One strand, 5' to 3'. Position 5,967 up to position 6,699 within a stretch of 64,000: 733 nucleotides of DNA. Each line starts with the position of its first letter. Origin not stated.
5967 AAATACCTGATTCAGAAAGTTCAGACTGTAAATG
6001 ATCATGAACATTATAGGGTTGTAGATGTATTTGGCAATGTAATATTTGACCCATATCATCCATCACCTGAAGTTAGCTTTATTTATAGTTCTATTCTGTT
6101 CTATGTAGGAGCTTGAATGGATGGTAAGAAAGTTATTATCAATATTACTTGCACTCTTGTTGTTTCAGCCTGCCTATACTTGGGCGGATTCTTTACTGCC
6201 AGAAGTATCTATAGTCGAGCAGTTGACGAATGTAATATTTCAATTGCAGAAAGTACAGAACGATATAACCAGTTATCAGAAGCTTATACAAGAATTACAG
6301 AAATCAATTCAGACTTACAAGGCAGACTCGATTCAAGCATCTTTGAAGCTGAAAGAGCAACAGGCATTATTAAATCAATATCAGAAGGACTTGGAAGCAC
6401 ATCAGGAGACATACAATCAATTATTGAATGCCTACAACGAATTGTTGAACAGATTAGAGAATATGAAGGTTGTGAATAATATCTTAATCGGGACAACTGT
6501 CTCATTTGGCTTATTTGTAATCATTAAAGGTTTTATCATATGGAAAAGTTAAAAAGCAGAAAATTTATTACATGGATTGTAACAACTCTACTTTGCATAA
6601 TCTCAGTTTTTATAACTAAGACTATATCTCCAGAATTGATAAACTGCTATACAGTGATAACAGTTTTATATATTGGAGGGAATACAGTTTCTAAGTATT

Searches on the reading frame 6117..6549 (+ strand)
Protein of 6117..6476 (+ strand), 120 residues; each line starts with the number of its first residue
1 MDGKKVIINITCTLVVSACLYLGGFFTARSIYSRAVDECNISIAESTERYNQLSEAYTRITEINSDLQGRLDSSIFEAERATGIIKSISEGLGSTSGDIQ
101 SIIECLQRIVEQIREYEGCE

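Call 48: search_protein_families(library=phrogs, proteins=[window:6117-6476:+, window:6121-6549:+], max_evalue=0.01)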
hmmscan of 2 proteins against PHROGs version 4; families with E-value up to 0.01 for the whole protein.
window:6117-6476:+ (120 aa): 1 family
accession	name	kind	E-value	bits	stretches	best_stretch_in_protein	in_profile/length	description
phrog_18860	-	unknown function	0.0031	18.4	1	4-109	15-126/141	-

window:6121-6549:+ (143 aa): 3 families
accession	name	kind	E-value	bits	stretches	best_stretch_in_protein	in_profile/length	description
phrog_10785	-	unknown function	3.9e-05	23.6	1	27-116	284-371/553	-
phrog_29292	-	unknown function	0.0018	17.6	1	25-117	268-358/880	-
phrog_77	-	DNA, RNA and nucleotide metabolism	0.0094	15.5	0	40-112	715-796/967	SbcC-like subunit of palindrome specific endonuclease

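Call 90: search_protein_families(library=pfam, proteins=[window:6117-6476:+, window:6121-6549:+], max_evalue=0.01)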
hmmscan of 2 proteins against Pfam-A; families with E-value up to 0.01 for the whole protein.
window:6117-6476:+ (120 aa): 1 family
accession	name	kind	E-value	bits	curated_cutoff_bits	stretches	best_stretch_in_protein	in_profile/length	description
PF13747.11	DUF4164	-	0.00052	20.8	27.2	1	33-104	14-88/89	Domain of unknown function (DUF4164)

window:6121-6549:+ (143 aa): 7 families
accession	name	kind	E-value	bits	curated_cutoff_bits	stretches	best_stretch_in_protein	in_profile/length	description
PF11079.13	YqhG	-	0.00055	19.4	25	1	26-119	158-252/258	Bacterial protein YqhG of unknown function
PF12795.12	MscS_porin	-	0.0012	18.9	34.4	1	26-111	78-163/238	Mechanosensitive ion channel porin domain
PF06419.17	COG6_N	-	0.0033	18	27.4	0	30-72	30-72/114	Conserved oligomeric complex COG6, N-terminal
PF09403.15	FadA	-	0.0039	18.1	28.5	0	49-117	19-84/99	Adhesion protein FadA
PF03961.19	FapA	-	0.0072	16.4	31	1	41-128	150-248/272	Flagellar Assembly Protein A beta solenoid domain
PF19782.4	DUF6267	-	0.0084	15.9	27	1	38-135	254-353/376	Family of unknown function (DUF6267)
PF11932.13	DUF3450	-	0.0091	15.8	32.6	0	32-115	15-105/241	Protein of unknown function (DUF3450)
